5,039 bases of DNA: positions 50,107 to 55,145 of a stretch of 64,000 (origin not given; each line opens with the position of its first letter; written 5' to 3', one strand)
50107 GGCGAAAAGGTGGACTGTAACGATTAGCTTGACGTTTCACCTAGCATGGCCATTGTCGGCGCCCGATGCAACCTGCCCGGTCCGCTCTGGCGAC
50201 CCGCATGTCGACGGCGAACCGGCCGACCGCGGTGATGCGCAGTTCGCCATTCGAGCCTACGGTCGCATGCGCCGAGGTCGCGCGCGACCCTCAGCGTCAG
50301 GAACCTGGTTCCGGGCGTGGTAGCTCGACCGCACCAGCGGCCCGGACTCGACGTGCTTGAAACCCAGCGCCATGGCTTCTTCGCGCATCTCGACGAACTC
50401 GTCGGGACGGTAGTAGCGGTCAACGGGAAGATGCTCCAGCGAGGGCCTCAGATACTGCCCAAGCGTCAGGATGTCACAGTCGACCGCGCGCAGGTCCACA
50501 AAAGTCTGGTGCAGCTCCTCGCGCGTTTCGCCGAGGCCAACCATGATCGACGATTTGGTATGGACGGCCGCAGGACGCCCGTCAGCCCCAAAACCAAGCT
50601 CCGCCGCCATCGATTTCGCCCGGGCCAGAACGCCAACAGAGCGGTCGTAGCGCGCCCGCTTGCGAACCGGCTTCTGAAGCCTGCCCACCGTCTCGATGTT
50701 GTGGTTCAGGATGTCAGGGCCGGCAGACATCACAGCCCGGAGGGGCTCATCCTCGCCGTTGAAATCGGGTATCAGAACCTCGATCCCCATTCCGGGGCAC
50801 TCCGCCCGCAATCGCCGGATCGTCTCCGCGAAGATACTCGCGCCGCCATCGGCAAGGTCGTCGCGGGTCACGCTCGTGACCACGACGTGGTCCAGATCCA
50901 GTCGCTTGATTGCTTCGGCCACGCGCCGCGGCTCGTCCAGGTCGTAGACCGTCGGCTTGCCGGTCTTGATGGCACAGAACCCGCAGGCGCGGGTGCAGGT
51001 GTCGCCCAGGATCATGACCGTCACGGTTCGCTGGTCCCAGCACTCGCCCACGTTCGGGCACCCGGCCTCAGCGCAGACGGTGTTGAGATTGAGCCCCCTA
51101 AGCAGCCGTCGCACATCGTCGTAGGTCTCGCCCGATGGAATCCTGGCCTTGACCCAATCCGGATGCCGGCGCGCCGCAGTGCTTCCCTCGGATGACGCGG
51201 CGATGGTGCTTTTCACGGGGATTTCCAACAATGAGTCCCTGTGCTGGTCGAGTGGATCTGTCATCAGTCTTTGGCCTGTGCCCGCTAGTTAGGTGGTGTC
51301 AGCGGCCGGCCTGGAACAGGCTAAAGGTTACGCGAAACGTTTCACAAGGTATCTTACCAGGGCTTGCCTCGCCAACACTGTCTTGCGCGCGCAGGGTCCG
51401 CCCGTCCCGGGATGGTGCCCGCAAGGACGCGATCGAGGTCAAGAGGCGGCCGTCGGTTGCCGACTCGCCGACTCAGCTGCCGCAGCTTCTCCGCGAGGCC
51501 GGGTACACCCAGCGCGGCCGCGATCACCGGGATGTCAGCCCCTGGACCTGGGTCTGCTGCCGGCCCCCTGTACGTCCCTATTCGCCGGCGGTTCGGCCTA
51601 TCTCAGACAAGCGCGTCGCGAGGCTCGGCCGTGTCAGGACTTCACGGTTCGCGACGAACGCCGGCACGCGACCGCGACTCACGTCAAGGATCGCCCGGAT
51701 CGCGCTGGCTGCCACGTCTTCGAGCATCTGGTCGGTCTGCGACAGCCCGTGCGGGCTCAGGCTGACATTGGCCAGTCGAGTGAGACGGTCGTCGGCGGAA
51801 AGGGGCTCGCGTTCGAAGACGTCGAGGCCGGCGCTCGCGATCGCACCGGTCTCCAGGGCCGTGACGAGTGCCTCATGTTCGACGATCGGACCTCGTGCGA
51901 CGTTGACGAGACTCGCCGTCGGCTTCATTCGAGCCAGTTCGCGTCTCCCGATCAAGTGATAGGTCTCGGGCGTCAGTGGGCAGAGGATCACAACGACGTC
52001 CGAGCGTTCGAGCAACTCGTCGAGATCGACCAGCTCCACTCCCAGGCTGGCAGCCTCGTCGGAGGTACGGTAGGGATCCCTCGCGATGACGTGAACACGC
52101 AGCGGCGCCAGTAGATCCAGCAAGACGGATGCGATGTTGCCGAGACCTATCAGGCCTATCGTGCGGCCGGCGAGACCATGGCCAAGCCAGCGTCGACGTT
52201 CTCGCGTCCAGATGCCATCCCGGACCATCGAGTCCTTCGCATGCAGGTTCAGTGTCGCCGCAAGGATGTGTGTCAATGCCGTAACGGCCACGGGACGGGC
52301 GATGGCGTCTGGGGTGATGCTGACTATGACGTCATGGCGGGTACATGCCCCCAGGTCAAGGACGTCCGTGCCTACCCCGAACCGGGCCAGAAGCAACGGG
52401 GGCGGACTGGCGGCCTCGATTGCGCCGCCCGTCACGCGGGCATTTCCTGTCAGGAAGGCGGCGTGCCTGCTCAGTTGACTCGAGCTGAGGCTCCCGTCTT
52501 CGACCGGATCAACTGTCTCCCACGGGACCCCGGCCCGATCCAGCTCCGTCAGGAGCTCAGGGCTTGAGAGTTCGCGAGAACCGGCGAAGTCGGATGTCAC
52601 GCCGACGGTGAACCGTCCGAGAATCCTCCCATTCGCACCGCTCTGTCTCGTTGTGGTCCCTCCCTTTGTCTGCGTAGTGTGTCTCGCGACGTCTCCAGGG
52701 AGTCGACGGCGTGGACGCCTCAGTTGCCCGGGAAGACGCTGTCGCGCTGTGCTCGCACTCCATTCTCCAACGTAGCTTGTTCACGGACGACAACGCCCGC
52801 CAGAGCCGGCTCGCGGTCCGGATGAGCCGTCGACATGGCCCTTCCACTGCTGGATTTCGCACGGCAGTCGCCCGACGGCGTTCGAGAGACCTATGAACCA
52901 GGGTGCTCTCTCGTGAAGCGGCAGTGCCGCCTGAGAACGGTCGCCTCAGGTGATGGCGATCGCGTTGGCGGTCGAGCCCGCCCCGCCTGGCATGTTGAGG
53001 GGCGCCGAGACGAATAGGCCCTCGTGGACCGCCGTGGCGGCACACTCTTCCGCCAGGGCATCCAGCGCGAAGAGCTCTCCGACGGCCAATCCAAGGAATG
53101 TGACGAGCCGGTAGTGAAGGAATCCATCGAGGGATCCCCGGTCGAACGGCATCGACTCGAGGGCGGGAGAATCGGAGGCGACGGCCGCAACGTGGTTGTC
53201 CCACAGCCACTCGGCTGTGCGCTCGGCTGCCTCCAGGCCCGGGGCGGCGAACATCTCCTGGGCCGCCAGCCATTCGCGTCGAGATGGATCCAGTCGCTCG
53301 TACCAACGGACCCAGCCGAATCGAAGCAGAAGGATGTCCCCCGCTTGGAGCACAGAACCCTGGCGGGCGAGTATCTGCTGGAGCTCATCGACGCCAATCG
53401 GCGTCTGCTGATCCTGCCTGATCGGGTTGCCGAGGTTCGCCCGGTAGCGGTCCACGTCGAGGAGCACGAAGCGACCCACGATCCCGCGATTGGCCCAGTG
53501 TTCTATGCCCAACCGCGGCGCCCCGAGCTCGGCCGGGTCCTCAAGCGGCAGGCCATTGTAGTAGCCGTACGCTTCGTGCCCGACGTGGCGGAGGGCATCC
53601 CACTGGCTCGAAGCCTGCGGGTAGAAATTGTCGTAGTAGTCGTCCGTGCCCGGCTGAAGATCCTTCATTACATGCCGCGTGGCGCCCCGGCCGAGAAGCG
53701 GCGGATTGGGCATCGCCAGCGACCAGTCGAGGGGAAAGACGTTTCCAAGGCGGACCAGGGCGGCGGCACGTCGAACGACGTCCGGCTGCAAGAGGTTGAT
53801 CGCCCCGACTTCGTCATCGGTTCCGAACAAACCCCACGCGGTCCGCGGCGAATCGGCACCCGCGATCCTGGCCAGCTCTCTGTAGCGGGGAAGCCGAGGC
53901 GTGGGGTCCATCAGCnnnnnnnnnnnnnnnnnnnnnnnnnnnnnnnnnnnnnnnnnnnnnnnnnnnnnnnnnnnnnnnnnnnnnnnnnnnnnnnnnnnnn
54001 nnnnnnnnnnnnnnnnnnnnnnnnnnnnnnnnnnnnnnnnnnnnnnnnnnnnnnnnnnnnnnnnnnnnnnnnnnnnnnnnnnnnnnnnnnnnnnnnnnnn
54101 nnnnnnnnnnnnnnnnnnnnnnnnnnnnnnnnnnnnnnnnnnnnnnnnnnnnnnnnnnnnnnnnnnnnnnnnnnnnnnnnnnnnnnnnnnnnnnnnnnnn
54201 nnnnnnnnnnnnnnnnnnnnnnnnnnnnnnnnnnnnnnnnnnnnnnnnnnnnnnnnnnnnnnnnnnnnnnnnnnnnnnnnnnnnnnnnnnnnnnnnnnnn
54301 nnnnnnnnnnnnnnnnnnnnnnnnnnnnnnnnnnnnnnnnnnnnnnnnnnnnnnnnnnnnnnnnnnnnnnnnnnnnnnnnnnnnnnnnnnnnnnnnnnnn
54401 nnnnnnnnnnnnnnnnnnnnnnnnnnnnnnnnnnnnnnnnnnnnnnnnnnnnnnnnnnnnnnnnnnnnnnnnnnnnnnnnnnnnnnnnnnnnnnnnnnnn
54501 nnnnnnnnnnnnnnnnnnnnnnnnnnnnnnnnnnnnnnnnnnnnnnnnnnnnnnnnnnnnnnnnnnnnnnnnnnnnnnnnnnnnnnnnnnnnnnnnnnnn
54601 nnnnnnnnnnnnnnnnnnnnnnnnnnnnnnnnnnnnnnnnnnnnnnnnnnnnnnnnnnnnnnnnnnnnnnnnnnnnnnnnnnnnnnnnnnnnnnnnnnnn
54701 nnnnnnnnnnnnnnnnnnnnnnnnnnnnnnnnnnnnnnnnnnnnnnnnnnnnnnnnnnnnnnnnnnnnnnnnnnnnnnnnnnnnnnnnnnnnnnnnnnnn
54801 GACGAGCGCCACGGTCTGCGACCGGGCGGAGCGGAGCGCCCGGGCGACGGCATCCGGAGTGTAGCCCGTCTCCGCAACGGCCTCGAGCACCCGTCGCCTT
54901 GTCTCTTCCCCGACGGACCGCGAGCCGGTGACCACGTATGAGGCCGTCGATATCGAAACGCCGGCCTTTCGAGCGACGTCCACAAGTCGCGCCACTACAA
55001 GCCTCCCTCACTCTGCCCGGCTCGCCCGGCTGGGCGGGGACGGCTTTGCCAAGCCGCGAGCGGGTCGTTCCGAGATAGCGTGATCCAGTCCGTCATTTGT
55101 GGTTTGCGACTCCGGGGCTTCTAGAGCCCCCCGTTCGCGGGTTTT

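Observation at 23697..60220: Nine copies of a 26-bp bipartite operator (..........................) link about 40 kb into one putative LacI-type regulon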

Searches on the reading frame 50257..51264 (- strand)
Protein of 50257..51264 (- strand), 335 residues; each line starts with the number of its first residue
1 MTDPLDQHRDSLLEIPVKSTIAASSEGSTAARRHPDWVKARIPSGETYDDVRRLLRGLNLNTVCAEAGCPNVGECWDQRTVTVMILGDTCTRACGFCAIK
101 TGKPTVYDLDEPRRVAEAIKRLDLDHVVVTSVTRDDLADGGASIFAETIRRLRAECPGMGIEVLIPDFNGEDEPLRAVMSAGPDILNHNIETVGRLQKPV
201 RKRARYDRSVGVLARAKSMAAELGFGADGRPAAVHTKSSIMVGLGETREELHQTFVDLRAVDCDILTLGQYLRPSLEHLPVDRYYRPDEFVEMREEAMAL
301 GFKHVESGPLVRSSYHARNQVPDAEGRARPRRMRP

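Call 8: search_protein_families(library=pfam, proteins=[window:50257-51264:-])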
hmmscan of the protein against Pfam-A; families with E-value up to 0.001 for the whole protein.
window:50257-51264:- (335 aa): 2 families
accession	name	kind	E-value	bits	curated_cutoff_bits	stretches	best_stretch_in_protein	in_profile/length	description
PF04055.27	Radical_SAM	-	1.7e-19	71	29.5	1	84-255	1-163/166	Radical SAM superfamily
PF16881.10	LIAS_N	-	7.7e-10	39.6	27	1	29-69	56-96/96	N-terminal domain of lipoyl synthase of Radical_SAM family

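Call 54: find_related_loci(query=window:50257-51264:-, collection=metagenome_contigs, flank=4000)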
Query window:50257-51264:- (335 aa) in metagenome_contigs; peptide patterns used: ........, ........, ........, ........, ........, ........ (x = any residue, [..] = any of these).
218 stretches matched a pattern; 81 encode a relative of the query (tblastn E <= 1e-3); the best 80 are kept; 80 distinct loci.
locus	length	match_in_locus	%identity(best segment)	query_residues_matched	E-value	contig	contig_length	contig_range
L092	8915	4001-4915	86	24-328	0e+0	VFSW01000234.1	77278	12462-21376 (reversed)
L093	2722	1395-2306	83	20-323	0e+0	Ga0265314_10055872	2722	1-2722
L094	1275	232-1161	80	20-333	0e+0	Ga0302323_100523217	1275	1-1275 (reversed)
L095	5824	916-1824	81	20-327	9e-170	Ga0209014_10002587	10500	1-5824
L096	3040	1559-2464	80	20-321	8e-178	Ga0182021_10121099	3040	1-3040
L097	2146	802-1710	81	20-327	0e+0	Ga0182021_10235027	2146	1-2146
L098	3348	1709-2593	82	24-323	7e-176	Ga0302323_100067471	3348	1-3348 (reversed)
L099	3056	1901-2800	81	23-327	4e-176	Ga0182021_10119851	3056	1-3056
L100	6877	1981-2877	80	20-323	1e-166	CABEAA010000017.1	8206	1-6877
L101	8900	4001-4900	81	20-323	3e-166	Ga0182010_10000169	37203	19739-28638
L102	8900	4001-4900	81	20-323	3e-166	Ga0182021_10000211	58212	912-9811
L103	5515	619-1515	81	20-323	6e-167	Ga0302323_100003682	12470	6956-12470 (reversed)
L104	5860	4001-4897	81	20-323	1e-166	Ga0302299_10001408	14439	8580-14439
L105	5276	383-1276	81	20-322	5e-167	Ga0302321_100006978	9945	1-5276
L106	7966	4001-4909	81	19-323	8e-166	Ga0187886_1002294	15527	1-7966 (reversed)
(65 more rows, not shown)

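Call 60: find_homologous_proteins(query=window:50257-51264:-, max_evalue=1e-100)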
Query window:50257-51264:- (335 aa): 2261 proteins with E <= 1e-100 among 8000 candidates; the best 120 are listed.
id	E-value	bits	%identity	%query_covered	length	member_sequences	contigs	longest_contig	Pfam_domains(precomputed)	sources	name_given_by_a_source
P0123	1.3e-223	759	100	100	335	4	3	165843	PF16881.11,PF04055.28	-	-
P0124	7.1e-181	619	87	90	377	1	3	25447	PF16881.11,PF04055.28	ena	-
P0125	3.9e-178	610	86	91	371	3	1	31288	PF16881.11,PF04055.28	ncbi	-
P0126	1.2e-177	608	85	91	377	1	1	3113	PF16881.11,PF04055.28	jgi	-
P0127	5.8e-177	606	85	90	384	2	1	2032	PF16881.11,PF04055.28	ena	-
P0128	7.5e-177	605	84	91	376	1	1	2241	PF16881.11,PF04055.28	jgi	jgi:lipoyl synthase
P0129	1.8e-175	601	83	91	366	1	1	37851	PF16881.11,PF04055.28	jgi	jgi:lipoyl synthase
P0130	2.2e-174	597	85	91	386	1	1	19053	PF16881.11,PF04055.28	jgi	jgi:lipoic acid synthetase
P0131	8.4e-173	592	83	91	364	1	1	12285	PF16881.11,PF04055.28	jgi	jgi:lipoyl synthase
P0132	1.2e-170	585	83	91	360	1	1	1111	PF16881.11,PF04055.28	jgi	jgi:lipoic acid synthetase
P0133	1.3e-170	585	81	93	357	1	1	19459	PF16881.11,PF04055.28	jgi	jgi:lipoic acid synthetase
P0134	7.0e-170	583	82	91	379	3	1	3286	PF16881.11,PF04055.28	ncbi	-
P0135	2.9e-169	581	81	92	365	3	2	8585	PF16881.11,PF04055.28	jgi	jgi:lipoic acid synthetase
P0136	5.1e-169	580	82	91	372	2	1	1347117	PF16881.11,PF04055.28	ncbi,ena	-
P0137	6.5e-169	579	81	91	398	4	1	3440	PF16881.11,PF04055.28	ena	-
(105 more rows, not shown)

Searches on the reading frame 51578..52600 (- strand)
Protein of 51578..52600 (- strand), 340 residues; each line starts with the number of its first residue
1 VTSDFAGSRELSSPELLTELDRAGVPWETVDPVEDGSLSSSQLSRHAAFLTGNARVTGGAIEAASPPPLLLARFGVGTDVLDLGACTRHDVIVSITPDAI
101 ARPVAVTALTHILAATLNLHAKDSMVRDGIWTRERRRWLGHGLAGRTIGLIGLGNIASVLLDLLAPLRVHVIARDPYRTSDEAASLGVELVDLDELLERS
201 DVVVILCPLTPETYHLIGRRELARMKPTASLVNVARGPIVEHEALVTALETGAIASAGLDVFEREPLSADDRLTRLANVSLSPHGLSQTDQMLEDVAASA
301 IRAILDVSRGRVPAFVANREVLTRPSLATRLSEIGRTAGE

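Call 8: search_protein_families(library=pfam, proteins=[window:51578-52600:-])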
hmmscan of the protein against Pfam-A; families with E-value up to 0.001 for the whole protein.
window:51578-52600:- (340 aa): 3 families
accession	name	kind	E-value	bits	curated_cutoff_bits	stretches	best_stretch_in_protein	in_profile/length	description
PF02826.25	2-Hacid_dh_C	-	1.8e-55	187.5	25.1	1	110-284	2-176/178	D-isomer specific 2-hydroxyacid dehydrogenase, NAD binding domain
PF00389.36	2-Hacid_dh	-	5.4e-10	39.5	24.6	1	46-318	41-134/134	D-isomer specific 2-hydroxyacid dehydrogenase, catalytic domain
PF03807.23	F420_oxidored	-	0.00015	22.8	21.6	1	147-209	1-69/94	NADP oxidoreductase coenzyme F420-dependent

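Call 47: search_protein_families(library=ncbifam, proteins=[window:51578-52600:-], max_evalue=1e-10)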
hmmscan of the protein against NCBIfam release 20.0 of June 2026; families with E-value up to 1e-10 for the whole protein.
window:51578-52600:- (340 aa): 21 families
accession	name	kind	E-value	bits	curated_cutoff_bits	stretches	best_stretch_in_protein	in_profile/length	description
TIGR01327.1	PGDH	equivalog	3.7e-62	210.8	454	1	52-318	48-311/525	phosphoglycerate dehydrogenase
NF009714.1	PRK13243.1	equivalog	5.3e-59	200.2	455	1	70-323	70-328/332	glyoxylate reductase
NF011938.0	PRK15409.1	equivalog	1.4e-45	155.8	492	1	73-321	72-322/324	glyoxylate/hydroxypyruvate reductase GhrB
NF008759.0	PRK11790.1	equivalog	6.4e-35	120.6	404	1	69-305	78-314/410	phosphoglycerate dehydrogenase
NF041369.1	Dhydh_Halo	equivalog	9.8e-35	120.2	400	1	77-299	65-286/305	D-2-hydroxyacid dehydrogenase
NF005750.0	PRK07574.1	equivalog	4.3e-32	111.6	329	1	73-285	120-334/386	NAD-dependent formate dehydrogenase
NF005069.0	PRK06487.1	equivalog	1.5e-31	109.7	448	1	74-284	76-287/320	2-hydroxyacid dehydrogenase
NF000492.1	vanH_gen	exception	8.9e-31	107.1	540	1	105-308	101-311/312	D-lactate dehydrogenase VanH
NF000112.1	vanH-Amyco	exception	1.9e-27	96.5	625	1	95-307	119-339/348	VanH-AOV family D-lactate dehydrogenase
NF006263.0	PRK08410.1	equivalog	1.3e-26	93.8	389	1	71-278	67-274/311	D-2-hydroxyacid dehydrogenase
NF000151.1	vanH-Ac1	exception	1.8e-26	93.3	750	1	102-310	134-350/351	D-lactate dehydrogenase VanH-Ac1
NF001309.0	PRK00257.1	equivalog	2.3e-26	92.6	434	1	140-284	111-254/379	4-phosphoerythronate dehydrogenase PdxB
NF000128.1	vanH-Sc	exception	5.8e-25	88.1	650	1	102-305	118-328/337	D-lactate dehydrogenase VanH-Sc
NF005387.0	PRK06932.1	equivalog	8.5e-25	87.4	492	1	70-284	68-286/314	2-hydroxyacid dehydrogenase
NF000371.1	vanH_Agroup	exception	3.5e-24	85.6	700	1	103-309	104-317/322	VanH-A/VanH-Pt family D-lactate dehydrogenase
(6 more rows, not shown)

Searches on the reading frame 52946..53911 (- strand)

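Call 8: search_protein_families(library=pfam, proteins=[window:52946-53911:-])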
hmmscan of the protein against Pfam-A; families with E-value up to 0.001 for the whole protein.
window:52946-53911:- (321 aa): 1 family
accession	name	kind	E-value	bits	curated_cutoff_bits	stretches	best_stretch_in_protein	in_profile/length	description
PF04199.19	Cyclase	-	3.4e-14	53.7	23.1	1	95-252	23-141/142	Putative cyclase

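Call 46: search_protein_families(library=ncbifam, proteins=[window:52946-53911:-], max_evalue=1e-10)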
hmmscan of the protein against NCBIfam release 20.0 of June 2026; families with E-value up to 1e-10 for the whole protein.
window:52946-53911:- (321 aa): 0 families

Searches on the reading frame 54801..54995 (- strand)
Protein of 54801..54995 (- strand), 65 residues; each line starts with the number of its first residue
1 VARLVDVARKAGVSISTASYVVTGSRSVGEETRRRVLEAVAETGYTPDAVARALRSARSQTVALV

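Call 49: search_solved_structures(query=window:54801-54995:-, max_evalue=0.001, show_alignments=5)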
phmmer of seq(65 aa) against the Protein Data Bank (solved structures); distinct sequences matched with E-value up to 0.001: 47.
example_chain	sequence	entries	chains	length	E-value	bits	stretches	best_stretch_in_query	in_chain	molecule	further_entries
2o20_A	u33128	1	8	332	8.1e-14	54.1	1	4-64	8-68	Catabolite control protein A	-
3oqm_A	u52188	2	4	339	3.9e-12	48.9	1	4-64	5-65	Catabolite control protein A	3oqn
3oqo_A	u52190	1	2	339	3.9e-12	48.9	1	4-64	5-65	Catabolite control protein A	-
1zvv_A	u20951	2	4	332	2.8e-11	46.2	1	4-64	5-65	Glucose-resistance amylase regulator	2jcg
1rzr_G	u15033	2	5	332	2.8e-11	46.2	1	4-64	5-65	Glucose-resistance amylase regulator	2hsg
3bil_A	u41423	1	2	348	8.5e-11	44.7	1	4-64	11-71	Probable LacI-family transcriptional regulator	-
3dbi_A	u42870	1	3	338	1.3e-10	44.1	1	3-65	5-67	SUGAR-BINDING TRANSCRIPTIONAL REGULATOR, LACI FAMILY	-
1pru_A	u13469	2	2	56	1.7e-10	43.8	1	1-55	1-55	PURINE REPRESSOR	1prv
2pua_A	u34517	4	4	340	8.6e-10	41.6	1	3-64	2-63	PURINE REPRESSOR | PROTEIN (PURINE REPRESSOR)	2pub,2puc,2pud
1jft_A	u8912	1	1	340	8.8e-10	41.6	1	3-64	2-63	PURINE NUCLEOTIDE SYNTHESIS REPRESSOR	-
1jh9_A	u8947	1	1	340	9e-10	41.5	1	3-64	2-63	PURINE NUCLEOTIDE SYNTHESIS REPRESSOR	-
1jfs_A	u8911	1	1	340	9.1e-10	41.5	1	3-64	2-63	PURINE NUCLEOTIDE SYNTHESIS REPRESSOR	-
1bdi_A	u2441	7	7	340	9.1e-10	41.5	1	3-64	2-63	PROTEIN (PURINE REPRESSOR) | PROTEIN (PURINE NUCLEOTIDE SYNTHESIS REPRESSOR)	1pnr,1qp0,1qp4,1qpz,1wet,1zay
2pue_A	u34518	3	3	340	9.1e-10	41.5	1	3-64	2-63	PROTEIN (PURINE REPRESSOR ) | PROTEIN (PURINE REPRESSOR)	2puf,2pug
7e5w_A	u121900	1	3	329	1e-09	41.4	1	4-64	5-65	Catabolite control protein A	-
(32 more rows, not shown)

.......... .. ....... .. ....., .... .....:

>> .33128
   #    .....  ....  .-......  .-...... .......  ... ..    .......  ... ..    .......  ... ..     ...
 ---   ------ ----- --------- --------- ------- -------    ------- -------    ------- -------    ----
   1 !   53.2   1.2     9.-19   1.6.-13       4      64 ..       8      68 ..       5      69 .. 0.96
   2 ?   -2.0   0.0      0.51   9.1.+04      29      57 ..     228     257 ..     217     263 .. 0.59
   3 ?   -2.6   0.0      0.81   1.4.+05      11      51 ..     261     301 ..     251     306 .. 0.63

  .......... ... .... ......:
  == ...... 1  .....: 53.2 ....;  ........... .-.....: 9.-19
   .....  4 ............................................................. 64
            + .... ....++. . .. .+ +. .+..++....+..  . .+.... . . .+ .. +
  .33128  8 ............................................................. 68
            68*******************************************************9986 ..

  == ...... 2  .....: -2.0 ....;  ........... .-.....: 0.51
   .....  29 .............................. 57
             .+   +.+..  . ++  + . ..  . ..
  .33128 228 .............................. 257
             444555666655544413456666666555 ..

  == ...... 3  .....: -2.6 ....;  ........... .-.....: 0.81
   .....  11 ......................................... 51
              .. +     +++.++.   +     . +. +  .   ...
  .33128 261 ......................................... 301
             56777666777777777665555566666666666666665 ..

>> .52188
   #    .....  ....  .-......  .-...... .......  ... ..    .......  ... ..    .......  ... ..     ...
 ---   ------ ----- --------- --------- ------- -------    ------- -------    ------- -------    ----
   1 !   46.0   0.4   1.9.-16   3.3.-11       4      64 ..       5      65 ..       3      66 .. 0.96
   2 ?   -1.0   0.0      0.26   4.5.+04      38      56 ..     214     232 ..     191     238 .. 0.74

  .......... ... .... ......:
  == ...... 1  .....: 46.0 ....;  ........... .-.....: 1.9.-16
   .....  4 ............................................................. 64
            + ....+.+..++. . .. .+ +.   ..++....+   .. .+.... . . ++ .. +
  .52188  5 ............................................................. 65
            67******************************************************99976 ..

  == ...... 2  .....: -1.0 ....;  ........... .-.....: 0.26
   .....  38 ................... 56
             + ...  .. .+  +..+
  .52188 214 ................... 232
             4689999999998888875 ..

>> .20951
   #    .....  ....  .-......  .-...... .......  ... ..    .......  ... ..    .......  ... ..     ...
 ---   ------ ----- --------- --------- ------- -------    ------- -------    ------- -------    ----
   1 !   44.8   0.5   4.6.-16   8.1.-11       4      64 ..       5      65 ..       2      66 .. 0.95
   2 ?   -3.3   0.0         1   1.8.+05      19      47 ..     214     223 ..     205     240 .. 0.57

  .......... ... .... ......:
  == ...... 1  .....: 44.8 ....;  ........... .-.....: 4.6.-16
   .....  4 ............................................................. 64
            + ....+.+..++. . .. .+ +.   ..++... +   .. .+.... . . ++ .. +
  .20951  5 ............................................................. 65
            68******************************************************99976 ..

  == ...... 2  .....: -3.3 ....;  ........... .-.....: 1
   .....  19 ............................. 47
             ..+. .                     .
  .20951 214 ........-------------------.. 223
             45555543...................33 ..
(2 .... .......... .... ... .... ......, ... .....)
